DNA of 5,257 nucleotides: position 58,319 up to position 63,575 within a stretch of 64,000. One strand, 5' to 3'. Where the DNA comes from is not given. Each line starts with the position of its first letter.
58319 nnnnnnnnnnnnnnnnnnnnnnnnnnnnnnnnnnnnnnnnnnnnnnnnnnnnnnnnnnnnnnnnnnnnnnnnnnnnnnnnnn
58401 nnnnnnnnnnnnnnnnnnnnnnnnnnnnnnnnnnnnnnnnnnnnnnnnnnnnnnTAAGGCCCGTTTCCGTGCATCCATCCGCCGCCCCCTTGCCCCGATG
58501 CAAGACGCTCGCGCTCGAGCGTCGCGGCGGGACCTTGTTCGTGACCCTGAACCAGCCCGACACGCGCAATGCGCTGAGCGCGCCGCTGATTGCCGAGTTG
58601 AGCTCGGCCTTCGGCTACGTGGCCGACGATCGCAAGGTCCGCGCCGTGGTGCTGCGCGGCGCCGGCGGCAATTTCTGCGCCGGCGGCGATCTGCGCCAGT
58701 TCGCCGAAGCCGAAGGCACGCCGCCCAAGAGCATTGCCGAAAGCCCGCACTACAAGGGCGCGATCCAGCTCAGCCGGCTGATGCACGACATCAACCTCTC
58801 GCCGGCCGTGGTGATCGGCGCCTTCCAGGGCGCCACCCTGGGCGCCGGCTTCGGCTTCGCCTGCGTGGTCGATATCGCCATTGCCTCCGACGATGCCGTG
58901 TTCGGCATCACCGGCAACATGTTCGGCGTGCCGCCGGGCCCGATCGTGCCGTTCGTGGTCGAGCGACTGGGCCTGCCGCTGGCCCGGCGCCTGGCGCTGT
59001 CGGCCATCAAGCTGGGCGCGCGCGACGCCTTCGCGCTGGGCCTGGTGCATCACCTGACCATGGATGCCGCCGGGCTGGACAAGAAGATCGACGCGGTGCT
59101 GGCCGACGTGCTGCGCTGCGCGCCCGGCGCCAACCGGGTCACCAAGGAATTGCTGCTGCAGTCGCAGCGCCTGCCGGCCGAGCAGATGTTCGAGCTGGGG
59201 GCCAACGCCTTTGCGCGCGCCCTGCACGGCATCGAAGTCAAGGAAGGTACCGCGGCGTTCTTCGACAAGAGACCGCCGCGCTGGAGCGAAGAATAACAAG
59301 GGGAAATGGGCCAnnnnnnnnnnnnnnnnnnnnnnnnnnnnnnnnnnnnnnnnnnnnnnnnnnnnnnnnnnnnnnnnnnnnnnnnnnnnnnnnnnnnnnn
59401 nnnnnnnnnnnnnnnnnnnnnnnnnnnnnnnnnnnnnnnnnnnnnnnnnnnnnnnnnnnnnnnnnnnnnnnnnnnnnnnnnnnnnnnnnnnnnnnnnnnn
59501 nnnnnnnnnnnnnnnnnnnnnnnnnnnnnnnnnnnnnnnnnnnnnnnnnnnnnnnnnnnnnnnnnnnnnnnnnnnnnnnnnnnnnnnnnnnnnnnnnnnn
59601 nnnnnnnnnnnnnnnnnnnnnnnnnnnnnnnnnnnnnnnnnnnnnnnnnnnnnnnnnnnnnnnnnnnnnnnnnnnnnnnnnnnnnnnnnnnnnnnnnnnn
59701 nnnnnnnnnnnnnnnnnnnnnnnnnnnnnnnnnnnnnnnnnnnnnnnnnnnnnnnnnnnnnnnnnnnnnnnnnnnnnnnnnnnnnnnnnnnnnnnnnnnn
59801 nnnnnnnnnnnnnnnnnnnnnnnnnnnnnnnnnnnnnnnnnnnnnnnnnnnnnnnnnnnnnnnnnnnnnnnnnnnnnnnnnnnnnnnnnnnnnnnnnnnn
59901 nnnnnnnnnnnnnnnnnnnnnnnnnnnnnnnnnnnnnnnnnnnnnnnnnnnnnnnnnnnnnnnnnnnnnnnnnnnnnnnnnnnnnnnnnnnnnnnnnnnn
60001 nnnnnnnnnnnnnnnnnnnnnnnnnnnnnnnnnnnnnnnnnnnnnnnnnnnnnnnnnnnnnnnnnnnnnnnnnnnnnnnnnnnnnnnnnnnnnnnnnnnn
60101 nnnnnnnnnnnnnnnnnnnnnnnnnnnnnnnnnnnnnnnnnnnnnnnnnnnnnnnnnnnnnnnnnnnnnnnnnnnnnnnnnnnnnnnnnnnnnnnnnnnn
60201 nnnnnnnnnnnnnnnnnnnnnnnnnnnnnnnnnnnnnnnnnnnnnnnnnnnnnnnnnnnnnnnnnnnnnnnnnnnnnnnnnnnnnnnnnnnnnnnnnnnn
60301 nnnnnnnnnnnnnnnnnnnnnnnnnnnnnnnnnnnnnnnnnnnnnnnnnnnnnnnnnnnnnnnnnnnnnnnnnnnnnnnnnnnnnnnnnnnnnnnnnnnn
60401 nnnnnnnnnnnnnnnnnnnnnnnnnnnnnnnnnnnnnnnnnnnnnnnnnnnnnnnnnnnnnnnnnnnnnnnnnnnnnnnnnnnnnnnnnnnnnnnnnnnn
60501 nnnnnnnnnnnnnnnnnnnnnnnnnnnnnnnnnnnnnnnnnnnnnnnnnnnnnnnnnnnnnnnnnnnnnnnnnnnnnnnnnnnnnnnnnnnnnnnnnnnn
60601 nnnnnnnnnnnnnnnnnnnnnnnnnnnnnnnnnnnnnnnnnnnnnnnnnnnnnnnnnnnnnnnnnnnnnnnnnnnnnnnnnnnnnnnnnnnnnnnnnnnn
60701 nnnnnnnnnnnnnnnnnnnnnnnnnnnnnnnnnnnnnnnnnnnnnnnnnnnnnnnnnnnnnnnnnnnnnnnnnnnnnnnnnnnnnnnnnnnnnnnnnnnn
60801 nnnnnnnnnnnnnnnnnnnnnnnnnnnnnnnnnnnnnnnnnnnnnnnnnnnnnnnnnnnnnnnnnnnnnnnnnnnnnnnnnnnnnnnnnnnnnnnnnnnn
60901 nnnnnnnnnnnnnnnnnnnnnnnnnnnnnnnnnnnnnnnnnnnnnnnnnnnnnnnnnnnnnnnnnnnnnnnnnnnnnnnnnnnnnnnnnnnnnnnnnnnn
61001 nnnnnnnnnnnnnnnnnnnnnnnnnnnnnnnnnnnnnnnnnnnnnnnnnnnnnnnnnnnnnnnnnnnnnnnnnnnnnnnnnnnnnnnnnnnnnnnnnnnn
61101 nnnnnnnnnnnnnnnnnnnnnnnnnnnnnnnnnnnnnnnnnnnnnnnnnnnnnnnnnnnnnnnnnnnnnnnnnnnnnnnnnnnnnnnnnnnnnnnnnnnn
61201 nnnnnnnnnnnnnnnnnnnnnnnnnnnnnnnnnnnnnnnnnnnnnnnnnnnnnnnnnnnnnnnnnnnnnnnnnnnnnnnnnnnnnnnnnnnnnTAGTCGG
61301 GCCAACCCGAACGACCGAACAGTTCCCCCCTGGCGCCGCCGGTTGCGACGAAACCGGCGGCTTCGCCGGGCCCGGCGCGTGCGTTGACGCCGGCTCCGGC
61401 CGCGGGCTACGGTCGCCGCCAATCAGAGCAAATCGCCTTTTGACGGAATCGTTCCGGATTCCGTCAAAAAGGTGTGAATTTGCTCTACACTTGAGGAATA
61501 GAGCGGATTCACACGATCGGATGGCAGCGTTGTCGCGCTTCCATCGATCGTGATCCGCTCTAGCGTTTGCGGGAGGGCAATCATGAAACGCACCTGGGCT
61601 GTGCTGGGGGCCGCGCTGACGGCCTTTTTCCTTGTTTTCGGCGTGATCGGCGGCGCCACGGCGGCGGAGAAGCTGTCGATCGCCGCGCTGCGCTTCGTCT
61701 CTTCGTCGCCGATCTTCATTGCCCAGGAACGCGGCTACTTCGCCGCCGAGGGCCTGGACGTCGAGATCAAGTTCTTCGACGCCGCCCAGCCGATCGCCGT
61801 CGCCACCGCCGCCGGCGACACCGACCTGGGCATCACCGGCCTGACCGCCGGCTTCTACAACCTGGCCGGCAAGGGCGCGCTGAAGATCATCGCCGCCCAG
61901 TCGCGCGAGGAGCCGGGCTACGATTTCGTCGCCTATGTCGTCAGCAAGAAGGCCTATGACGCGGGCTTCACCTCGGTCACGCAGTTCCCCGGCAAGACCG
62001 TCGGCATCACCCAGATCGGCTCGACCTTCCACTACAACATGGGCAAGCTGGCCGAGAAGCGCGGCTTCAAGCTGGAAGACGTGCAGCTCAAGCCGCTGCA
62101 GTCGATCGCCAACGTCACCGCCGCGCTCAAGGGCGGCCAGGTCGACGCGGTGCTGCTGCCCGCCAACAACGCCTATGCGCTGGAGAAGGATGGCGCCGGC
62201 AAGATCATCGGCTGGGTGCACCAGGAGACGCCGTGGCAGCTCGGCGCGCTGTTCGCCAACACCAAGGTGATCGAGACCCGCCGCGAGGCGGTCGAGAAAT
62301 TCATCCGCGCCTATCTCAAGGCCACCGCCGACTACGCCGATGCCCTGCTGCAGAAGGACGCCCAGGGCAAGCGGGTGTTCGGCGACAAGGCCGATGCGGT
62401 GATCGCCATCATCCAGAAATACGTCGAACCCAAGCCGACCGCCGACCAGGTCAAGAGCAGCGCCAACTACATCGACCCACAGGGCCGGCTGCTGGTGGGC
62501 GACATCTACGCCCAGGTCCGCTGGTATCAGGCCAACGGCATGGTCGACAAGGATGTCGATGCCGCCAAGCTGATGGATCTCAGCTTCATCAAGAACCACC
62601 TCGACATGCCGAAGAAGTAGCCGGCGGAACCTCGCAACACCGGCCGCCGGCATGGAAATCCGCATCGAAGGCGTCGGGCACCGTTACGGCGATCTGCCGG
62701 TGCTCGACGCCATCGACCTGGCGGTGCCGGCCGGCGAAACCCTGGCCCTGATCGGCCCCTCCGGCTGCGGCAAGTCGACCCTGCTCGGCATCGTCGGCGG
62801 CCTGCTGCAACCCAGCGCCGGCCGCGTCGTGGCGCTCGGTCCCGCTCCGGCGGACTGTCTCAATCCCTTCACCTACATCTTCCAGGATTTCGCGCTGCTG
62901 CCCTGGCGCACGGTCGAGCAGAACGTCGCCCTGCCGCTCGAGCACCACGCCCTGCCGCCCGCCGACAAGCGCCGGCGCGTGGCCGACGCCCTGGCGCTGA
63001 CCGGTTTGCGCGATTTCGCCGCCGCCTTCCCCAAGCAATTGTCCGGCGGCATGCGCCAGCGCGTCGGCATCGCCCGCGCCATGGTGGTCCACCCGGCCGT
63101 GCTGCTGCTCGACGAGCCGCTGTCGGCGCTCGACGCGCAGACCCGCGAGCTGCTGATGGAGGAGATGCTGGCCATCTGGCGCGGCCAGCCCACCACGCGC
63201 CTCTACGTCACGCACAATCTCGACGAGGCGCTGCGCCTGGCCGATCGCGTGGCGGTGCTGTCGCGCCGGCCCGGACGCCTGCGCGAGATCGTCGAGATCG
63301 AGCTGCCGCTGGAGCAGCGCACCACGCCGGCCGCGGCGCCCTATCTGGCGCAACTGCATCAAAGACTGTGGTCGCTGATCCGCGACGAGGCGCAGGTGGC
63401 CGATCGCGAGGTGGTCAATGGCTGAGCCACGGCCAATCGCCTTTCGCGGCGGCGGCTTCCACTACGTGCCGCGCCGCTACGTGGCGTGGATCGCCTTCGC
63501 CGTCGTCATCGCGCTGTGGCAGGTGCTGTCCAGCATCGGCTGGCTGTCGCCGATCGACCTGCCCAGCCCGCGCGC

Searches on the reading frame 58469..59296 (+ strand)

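Call 67: search_protein_families(library=pfam, proteins=[window:58469-59296:+], max_evalue=0.00001)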
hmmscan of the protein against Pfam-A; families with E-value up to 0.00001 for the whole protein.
window:58469-59296:+ (275 aa): 2 families
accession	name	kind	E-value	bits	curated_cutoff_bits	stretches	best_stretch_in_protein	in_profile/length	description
PF00378.25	ECH_1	-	1.8e-39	136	27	1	20-274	4-250/251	Enoyl-CoA hydratase/isomerase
PF16113.10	ECH_2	-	2.7e-27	96.6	27.2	1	24-199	3-174/335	Enoyl-CoA hydratase/isomerase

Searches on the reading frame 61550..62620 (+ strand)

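Call 67: search_protein_families(library=pfam, proteins=[window:61550-62620:+], max_evalue=0.00001)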
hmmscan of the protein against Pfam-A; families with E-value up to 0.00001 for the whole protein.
window:61550-62620:+ (356 aa): 3 families
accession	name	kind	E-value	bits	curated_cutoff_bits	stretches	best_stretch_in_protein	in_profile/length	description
PF09084.16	NMT1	-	1e-19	71.7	20.5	1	53-262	5-209/216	NMT1/THI5 like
PF13379.11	NMT1_2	-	8.9e-13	49.1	24.7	1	39-260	5-236/252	NMT1-like family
PF12974.12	Phosphonate-bd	-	9.1e-07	28.9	27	1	68-216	28-175/242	ABC transporter, phosphonate, periplasmic substrate-binding protein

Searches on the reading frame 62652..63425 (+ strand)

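Call 67: search_protein_families(library=pfam, proteins=[window:62652-63425:+], max_evalue=0.00001)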
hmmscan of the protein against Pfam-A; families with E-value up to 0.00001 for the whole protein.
window:62652-63425:+ (257 aa): 1 family
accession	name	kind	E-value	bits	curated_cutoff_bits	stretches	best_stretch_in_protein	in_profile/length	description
PF00005.33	ABC_tran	-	1.8e-30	106.8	25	1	18-157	1-136/137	ABC transporter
